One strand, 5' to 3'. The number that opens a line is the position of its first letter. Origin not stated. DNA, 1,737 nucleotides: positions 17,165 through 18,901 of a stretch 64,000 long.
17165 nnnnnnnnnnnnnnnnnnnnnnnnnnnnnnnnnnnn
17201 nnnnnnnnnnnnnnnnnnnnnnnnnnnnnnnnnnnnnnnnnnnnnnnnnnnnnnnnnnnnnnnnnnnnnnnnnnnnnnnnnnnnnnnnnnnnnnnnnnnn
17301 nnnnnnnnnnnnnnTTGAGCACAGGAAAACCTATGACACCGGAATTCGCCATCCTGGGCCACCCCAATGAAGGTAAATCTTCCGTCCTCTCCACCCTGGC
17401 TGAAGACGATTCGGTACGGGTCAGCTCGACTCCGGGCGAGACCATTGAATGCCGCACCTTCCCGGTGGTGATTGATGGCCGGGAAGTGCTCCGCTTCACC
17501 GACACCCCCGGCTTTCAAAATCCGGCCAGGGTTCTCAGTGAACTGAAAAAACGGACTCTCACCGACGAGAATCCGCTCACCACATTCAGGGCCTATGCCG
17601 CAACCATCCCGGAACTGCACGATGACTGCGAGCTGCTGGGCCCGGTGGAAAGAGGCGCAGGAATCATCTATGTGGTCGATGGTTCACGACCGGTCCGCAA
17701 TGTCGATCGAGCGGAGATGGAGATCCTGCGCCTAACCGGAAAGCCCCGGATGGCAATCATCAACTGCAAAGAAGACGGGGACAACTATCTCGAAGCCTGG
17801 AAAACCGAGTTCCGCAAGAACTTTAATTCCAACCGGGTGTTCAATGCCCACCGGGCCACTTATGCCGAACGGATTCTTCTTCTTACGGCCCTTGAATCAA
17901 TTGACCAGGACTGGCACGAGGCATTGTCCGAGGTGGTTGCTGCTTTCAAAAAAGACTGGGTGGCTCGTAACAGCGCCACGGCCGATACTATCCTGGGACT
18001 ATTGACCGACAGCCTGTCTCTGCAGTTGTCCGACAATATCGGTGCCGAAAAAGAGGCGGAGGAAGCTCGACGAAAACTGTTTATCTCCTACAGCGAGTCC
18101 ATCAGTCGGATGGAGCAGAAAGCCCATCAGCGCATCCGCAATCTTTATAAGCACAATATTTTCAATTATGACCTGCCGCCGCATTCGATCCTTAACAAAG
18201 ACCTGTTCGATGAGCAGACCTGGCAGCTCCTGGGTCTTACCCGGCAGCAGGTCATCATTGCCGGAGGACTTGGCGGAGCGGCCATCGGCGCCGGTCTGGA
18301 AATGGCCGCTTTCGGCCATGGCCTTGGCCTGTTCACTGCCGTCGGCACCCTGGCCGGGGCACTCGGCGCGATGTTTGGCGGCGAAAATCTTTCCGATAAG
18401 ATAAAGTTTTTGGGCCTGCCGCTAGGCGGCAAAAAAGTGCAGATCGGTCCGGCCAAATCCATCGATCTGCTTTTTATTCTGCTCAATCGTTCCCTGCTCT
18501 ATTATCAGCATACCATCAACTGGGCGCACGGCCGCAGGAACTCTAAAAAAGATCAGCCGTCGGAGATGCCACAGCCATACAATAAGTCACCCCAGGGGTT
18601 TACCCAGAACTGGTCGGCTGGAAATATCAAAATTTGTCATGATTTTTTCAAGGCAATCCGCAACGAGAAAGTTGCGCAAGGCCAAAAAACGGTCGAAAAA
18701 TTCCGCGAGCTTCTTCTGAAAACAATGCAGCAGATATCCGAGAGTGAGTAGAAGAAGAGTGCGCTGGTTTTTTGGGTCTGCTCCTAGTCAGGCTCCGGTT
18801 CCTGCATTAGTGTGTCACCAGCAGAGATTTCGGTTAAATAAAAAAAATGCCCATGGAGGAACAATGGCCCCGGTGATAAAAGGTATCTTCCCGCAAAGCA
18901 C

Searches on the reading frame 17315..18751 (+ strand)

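Call 32: search_protein_families(library=pfam, proteins=[window:17315-18751:+], max_evalue=0.001)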
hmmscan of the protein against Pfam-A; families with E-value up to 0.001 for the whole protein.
window:17315-18751:+ (478 aa): 3 families
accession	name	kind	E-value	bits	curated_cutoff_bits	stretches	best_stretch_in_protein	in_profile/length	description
PF11981.13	DUF3482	-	5e-63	213.7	29.2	1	167-468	6-288/293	Domain of unknown function (DUF3482)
PF01926.29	MMR_HSR1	-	9.7e-13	48.7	21.9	1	11-150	2-112/113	50S ribosome-binding GTPase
PF02421.24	FeoB_N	-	0.00011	22.2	27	1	11-67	3-57/156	Ferrous iron transport protein B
